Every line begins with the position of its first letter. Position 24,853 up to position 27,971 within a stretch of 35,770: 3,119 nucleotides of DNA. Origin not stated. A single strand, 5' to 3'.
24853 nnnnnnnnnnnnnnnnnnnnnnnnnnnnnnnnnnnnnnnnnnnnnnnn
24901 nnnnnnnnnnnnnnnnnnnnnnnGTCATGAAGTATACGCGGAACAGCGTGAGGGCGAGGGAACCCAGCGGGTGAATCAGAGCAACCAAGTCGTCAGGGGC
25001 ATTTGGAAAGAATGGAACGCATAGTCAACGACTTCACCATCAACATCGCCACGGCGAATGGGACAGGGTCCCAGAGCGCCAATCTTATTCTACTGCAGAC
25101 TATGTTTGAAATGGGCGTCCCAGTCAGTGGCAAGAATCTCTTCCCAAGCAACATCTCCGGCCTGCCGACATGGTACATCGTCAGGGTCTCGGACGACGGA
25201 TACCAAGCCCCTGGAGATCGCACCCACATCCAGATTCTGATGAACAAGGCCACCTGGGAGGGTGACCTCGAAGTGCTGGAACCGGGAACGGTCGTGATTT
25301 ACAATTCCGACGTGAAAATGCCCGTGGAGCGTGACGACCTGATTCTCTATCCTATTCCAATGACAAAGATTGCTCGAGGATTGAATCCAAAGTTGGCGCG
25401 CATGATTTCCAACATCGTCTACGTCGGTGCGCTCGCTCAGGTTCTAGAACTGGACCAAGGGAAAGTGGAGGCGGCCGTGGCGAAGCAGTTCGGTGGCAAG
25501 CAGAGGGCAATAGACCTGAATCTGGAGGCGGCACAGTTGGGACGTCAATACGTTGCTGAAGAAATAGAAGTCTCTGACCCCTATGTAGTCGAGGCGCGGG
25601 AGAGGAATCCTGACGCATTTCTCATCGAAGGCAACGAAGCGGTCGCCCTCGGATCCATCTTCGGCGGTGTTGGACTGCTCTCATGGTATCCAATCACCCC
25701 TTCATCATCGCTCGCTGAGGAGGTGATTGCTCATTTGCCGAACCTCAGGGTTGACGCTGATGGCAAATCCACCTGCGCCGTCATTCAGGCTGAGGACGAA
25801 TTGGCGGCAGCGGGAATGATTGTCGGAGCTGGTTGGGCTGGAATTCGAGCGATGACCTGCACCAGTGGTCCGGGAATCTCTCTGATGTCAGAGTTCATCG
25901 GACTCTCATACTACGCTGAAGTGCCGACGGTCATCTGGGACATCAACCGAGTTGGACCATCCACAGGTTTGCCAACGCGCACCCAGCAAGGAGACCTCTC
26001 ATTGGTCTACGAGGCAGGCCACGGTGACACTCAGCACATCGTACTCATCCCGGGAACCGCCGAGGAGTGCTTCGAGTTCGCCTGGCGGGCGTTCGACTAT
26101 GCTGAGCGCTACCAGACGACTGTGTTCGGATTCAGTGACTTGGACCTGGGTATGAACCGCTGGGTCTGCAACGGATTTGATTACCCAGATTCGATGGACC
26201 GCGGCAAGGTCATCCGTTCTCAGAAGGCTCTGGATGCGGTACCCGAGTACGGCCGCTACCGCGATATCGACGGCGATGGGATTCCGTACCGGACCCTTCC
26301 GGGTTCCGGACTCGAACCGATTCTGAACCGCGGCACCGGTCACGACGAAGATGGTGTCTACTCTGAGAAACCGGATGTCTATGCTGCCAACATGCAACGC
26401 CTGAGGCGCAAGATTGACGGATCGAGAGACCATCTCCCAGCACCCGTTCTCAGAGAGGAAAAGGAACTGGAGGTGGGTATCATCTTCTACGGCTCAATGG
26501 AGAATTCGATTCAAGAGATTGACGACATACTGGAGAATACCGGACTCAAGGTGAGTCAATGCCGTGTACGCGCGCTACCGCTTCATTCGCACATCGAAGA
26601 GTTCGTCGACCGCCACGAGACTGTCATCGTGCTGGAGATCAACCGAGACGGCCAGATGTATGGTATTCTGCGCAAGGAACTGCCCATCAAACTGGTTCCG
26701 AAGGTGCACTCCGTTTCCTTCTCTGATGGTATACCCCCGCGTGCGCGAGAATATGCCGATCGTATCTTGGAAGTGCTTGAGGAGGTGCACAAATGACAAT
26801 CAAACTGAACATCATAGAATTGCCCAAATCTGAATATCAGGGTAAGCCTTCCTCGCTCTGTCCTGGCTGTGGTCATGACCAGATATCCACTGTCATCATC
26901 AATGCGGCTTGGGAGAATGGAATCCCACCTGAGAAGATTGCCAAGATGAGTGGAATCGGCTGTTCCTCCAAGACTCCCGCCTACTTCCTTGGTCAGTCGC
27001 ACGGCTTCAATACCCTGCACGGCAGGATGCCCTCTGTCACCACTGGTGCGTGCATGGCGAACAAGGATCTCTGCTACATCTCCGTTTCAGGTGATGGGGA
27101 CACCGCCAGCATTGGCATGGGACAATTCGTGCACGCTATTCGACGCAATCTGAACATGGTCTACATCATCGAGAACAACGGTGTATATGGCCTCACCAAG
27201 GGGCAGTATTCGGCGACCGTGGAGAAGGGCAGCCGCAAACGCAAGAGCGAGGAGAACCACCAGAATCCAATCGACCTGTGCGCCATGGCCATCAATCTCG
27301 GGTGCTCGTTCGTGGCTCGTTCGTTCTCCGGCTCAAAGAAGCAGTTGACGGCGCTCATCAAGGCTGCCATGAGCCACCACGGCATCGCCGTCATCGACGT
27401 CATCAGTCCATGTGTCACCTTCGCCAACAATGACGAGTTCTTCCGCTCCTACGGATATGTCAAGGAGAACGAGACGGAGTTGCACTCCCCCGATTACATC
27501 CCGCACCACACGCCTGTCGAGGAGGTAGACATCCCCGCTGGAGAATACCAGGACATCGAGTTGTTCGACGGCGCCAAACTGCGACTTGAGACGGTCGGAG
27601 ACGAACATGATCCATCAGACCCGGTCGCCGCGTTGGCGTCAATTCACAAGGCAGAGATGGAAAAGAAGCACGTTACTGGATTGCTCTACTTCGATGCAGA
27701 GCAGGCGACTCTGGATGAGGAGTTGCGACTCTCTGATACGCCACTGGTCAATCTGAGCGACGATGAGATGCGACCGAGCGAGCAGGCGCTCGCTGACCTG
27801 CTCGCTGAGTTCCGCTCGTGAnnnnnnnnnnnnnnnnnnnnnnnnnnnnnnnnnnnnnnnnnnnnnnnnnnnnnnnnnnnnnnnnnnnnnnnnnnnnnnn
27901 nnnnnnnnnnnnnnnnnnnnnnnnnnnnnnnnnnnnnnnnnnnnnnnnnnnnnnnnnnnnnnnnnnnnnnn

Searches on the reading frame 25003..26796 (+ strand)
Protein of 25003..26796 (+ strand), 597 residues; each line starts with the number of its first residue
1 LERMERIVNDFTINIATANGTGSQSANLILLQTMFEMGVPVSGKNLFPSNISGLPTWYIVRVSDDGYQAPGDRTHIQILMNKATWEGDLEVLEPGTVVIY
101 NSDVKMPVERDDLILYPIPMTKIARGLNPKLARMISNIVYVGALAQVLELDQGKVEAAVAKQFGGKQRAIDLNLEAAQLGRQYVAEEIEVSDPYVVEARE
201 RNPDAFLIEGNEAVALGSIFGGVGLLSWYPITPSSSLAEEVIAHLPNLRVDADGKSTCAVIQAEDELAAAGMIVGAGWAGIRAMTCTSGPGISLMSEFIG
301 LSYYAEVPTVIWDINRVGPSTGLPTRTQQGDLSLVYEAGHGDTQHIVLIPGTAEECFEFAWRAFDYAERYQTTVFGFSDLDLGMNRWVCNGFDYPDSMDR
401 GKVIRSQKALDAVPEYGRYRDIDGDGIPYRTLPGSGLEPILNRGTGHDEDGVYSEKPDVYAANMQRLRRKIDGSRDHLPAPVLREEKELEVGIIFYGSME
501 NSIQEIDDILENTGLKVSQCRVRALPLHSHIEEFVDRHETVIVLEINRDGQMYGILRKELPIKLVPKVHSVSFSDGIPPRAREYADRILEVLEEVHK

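Call 82: search_protein_families(library=pfam, proteins=[window:25003-26796:+], max_evalue=0.00001)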
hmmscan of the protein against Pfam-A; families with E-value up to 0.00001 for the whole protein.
window:25003-26796:+ (597 aa): 2 families
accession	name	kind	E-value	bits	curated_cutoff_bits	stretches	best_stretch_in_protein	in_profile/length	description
PF01855.24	POR_N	-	2.3e-45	155.5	27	1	221-379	6-154/231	Pyruvate flavodoxin/ferredoxin oxidoreductase, thiamine diP-bdg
PF01558.24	POR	-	1.8e-30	106.8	27.4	1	20-182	2-173/173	Pyruvate ferredoxin/flavodoxin oxidoreductase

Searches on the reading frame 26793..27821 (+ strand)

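Call 82: search_protein_families(library=pfam, proteins=[window:26793-27821:+], max_evalue=0.00001)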
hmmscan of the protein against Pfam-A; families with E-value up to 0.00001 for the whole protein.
window:26793-27821:+ (342 aa): 1 family
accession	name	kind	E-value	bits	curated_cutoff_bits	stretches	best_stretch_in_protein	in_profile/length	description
PF02775.26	TPP_enzyme_C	-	4.9e-27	95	21.9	1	55-203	2-151/151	Thiamine pyrophosphate enzyme, C-terminal TPP binding domain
